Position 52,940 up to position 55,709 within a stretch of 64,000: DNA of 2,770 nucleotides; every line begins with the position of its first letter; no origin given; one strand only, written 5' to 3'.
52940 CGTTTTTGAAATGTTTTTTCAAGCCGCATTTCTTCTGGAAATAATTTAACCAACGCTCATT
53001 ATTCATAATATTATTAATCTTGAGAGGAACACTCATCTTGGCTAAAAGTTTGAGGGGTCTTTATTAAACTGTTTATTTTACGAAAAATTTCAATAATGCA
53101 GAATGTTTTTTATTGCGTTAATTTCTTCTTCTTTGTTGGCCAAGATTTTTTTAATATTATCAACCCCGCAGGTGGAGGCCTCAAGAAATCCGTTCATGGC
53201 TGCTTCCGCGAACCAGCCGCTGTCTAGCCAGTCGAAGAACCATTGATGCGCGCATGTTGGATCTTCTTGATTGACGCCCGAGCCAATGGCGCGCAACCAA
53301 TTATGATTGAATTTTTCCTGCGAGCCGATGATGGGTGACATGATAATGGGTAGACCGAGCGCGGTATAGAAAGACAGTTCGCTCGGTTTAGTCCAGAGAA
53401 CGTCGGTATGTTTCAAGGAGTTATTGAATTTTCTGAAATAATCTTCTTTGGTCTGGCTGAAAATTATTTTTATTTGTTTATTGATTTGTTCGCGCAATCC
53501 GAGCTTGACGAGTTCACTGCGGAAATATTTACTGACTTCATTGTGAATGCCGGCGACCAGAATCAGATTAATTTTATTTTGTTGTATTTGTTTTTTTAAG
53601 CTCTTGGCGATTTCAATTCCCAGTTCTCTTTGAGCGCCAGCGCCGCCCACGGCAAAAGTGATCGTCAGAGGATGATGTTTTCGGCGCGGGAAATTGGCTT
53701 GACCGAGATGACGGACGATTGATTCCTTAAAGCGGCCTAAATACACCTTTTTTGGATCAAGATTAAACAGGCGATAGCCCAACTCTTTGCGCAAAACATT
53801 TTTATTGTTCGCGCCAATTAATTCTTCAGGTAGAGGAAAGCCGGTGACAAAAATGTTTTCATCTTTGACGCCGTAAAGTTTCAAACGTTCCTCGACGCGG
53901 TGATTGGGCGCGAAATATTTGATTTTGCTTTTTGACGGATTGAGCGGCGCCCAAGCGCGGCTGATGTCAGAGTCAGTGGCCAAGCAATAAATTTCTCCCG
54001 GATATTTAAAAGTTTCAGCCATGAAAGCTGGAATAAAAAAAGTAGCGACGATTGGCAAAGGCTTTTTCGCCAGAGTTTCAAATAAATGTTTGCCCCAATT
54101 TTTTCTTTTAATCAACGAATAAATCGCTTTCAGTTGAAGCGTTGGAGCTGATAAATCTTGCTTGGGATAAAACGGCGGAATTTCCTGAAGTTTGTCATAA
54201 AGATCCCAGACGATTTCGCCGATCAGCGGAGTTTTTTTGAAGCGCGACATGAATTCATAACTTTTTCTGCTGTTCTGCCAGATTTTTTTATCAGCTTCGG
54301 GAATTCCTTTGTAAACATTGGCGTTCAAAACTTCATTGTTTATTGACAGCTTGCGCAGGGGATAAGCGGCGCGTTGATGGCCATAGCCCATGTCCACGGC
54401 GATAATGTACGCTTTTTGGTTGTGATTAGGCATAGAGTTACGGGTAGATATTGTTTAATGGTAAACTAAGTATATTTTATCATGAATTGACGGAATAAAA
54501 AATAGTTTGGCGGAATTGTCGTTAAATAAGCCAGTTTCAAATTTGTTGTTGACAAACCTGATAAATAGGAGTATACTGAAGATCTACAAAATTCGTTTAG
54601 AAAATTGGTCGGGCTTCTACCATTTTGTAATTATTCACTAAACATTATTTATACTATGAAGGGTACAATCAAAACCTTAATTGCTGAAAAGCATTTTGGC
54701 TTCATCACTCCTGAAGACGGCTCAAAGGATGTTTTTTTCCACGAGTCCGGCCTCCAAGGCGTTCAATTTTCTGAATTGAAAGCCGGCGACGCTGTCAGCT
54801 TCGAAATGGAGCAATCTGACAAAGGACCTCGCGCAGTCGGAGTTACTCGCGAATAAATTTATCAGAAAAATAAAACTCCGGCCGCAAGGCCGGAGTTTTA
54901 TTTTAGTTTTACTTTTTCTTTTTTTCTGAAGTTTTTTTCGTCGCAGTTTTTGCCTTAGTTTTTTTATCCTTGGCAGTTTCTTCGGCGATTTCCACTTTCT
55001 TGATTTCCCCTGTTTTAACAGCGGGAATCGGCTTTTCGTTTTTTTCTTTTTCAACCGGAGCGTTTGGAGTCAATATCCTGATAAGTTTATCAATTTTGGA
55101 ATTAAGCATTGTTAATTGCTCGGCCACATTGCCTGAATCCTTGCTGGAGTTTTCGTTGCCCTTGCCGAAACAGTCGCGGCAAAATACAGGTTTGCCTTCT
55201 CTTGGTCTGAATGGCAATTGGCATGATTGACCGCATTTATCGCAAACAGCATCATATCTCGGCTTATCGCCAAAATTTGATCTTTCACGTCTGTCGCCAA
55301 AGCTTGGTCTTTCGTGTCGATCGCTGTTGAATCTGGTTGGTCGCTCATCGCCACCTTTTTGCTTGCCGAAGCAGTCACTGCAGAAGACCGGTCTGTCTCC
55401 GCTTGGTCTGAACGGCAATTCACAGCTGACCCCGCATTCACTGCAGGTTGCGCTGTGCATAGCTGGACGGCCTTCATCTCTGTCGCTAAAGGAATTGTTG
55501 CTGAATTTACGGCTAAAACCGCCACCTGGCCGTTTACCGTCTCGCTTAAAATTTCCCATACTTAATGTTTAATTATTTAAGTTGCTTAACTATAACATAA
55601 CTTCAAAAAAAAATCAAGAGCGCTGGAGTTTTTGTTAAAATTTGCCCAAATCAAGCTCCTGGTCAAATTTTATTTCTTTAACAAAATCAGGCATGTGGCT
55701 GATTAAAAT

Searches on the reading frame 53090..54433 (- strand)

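Call 64: search_protein_families(library=pfam, proteins=[window:53090-54433:-], max_evalue=0.0001)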
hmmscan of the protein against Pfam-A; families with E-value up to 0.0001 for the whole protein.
window:53090-54433:- (447 aa): 1 family
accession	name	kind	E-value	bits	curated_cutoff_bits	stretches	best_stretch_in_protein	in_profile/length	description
PF22053.2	DUF6938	-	1.4e-14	54.7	27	1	251-385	33-184/236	Domain of unknown function (DUF6938)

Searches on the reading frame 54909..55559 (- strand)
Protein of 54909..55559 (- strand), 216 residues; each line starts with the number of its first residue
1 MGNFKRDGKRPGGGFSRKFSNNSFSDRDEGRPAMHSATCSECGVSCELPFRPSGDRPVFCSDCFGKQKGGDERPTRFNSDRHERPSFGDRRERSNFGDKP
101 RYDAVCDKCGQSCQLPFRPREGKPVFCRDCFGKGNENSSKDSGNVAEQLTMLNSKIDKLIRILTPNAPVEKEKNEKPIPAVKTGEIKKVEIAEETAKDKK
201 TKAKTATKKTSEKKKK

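Call 65: search_protein_families(library=pfam, proteins=[window:54909-55559:-], max_evalue=0.0001)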
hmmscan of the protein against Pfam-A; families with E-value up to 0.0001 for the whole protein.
window:54909-55559:- (216 aa): 1 family
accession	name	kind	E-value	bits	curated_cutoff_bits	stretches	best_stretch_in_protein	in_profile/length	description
PF23477.1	zf_Tbcl_2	-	2.9e-30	104.1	27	2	34-68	3-37/37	Probable treble clef zinc finger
